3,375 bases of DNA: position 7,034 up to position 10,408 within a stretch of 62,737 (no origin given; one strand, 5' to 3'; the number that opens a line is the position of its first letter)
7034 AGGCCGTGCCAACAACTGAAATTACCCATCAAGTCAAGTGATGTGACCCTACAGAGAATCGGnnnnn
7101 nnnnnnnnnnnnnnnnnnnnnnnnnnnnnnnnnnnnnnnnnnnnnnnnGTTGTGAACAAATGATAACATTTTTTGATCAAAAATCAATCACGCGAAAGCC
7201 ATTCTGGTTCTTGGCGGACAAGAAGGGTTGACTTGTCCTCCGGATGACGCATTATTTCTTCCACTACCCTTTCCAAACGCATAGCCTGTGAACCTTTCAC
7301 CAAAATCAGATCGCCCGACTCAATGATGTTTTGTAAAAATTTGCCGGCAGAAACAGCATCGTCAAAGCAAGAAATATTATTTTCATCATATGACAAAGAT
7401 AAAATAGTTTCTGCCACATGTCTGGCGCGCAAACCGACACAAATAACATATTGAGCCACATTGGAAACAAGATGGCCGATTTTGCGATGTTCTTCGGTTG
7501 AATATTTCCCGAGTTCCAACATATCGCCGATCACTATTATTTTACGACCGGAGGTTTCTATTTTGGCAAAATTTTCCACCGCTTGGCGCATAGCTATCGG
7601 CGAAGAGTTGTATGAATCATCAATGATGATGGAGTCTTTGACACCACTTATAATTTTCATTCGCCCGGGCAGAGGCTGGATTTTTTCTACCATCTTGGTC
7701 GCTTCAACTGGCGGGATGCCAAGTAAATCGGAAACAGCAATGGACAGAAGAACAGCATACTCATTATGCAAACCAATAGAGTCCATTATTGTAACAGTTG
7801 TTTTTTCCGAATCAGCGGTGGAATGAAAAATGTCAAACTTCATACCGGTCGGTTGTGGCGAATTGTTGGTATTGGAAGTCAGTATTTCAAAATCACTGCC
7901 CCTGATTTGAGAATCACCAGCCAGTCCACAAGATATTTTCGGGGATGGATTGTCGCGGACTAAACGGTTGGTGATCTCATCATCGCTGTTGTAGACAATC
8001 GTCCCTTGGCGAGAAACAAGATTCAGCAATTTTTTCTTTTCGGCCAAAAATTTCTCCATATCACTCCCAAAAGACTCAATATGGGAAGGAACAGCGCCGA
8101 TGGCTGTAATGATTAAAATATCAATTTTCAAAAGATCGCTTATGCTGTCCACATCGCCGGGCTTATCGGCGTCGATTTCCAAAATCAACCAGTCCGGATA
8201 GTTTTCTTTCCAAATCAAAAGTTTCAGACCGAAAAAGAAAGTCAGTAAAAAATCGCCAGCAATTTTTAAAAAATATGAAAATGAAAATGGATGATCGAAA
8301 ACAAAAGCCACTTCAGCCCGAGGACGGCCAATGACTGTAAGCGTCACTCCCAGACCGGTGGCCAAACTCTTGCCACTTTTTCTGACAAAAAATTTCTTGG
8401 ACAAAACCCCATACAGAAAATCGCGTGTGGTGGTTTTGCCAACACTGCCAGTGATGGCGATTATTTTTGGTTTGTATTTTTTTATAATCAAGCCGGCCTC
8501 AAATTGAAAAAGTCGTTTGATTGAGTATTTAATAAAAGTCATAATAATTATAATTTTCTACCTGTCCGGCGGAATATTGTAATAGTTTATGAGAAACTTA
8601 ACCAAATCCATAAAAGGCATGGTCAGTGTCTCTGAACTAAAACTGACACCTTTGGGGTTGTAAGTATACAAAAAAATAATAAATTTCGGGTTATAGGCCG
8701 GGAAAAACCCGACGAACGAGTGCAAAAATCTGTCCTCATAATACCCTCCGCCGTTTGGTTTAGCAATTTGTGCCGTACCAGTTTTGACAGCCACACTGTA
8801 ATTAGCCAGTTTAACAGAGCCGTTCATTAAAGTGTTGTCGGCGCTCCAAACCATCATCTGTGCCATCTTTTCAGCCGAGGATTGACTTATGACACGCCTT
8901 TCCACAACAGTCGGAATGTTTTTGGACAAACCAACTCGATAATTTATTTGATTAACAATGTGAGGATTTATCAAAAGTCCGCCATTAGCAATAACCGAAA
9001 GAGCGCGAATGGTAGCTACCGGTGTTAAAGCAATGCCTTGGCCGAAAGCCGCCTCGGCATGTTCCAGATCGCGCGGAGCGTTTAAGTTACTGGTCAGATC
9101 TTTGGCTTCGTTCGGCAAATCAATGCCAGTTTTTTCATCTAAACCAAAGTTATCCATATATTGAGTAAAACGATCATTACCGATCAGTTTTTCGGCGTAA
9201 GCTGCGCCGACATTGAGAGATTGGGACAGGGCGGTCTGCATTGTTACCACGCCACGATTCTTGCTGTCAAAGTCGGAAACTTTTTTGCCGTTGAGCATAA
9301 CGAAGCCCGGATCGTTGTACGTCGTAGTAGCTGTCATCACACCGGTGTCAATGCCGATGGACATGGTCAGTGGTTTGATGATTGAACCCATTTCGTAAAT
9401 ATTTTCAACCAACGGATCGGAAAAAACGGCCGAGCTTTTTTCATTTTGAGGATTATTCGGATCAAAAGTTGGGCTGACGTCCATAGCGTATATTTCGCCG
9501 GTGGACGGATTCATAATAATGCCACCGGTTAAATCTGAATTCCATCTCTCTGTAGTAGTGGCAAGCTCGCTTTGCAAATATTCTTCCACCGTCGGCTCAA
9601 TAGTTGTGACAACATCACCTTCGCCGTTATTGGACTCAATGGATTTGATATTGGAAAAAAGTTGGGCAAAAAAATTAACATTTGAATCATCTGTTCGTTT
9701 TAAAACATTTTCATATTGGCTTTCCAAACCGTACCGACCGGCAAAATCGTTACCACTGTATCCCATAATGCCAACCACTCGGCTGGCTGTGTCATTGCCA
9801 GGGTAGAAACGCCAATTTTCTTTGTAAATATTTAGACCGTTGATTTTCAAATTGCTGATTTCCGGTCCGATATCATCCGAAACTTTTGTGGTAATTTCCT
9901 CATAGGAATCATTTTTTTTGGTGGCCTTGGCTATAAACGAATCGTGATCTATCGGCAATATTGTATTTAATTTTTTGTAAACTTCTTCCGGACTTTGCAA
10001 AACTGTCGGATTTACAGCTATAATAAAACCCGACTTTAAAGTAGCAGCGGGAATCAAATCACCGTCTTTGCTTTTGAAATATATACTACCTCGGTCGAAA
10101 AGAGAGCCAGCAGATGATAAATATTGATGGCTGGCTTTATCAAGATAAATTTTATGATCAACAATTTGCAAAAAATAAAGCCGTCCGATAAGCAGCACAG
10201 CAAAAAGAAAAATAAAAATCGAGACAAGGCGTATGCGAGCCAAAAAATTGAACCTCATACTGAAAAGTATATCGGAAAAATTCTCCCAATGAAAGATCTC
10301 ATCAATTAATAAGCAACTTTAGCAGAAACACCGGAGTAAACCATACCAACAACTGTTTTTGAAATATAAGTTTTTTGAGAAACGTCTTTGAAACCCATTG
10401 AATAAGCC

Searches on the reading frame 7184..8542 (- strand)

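Call 69: search_protein_families(library=pfam, proteins=[window:7184-8542:-], max_evalue=0.00001)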
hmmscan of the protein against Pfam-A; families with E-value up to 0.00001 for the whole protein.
window:7184-8542:- (452 aa): 2 families
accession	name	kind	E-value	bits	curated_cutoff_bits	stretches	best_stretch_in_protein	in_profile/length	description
PF02875.26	Mur_ligase_C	-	8e-20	72.4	28.4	1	293-418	1-126/127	Mur ligase, glutamate ligase domain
PF08245.18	Mur_ligase_M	-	2.7e-17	63.8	24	1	113-270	54-199/200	Mur ligase middle domain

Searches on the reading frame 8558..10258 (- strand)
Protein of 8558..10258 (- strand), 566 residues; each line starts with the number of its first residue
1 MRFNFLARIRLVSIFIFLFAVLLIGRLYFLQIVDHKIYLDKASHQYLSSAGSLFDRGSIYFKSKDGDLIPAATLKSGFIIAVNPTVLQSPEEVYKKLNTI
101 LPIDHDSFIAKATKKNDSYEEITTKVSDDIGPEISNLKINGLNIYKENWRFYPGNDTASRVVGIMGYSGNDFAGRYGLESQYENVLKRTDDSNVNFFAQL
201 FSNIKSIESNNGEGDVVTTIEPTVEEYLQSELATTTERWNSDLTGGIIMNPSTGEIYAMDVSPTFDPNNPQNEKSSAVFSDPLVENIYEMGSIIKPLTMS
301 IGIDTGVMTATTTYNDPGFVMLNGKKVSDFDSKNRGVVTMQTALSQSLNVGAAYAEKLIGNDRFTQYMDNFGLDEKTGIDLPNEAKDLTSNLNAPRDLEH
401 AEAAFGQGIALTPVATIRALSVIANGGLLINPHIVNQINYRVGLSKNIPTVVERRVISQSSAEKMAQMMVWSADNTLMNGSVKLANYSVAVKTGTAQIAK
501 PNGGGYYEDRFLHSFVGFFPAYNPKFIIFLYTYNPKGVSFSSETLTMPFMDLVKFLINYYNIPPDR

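Call 69: search_protein_families(library=pfam, proteins=[window:8558-10258:-], max_evalue=0.00001)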
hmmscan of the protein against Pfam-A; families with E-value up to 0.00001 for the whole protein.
window:8558-10258:- (566 aa): 2 families
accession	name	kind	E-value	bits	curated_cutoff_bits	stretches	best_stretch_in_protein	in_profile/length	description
PF00905.27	Transpeptidase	-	2.1e-64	218.1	22.1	1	247-536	4-282/299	Penicillin binding protein transpeptidase domain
PF03717.20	PBP_dimer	-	2.3e-06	28.6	24.4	1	56-188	6-160/180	Penicillin-binding Protein dimerisation domain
